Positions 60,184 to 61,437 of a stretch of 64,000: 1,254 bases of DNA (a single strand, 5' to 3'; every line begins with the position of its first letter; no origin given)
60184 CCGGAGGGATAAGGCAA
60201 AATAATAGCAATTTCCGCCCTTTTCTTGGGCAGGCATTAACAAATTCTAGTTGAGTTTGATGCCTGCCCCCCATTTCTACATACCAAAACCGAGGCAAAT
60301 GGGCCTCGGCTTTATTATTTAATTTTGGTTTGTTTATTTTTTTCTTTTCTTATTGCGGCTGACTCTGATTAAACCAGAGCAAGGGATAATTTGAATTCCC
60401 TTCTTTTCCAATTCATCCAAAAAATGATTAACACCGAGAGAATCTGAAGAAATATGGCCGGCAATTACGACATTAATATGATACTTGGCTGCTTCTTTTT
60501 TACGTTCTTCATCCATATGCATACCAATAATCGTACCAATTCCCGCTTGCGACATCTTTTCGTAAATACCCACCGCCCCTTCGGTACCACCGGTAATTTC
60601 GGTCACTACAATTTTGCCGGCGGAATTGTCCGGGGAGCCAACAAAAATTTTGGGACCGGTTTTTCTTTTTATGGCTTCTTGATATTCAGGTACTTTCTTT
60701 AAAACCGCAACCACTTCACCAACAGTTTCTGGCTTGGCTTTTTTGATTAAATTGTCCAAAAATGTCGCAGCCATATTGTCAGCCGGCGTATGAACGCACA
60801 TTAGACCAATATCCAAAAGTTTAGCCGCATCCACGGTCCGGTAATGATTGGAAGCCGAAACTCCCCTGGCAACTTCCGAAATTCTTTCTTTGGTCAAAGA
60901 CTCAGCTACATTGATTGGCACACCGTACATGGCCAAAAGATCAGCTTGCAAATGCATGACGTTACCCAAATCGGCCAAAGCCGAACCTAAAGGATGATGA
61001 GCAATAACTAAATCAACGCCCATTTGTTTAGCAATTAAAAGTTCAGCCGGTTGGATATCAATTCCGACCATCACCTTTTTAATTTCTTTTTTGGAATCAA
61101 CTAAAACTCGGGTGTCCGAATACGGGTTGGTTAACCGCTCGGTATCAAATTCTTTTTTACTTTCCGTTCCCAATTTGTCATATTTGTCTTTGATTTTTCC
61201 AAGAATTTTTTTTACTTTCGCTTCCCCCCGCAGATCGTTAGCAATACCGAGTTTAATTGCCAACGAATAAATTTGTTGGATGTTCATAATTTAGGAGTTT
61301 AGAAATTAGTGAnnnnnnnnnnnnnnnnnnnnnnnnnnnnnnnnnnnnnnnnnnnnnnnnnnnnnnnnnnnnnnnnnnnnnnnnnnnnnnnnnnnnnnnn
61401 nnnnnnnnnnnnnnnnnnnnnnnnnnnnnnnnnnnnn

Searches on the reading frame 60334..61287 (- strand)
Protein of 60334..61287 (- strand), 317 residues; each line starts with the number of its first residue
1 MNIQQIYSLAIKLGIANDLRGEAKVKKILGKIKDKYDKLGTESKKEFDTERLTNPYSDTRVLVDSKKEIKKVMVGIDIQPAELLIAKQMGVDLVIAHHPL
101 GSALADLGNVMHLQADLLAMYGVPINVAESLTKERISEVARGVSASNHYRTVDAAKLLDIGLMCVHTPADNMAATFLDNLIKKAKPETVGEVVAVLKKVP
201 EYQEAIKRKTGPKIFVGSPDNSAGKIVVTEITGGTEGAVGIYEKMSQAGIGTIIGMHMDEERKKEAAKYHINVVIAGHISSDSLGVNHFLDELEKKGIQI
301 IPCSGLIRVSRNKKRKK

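Call 106: search_protein_families(library=pfam, proteins=[window:60334-61287:-], max_evalue=1)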
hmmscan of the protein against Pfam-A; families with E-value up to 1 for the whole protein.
window:60334-61287:- (317 aa): 2 families
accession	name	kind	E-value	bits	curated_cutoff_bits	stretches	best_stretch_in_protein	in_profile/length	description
PF01784.24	DUF34_NIF3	-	2.1e-11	44.4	23.4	2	61-100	27-67/256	Duf34/NIF3 (NGG1p interacting factor 3)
PF00107.32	ADH_zinc_N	-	0.0096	16.3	31.8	0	74-104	18-50/129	Zinc-binding dehydrogenase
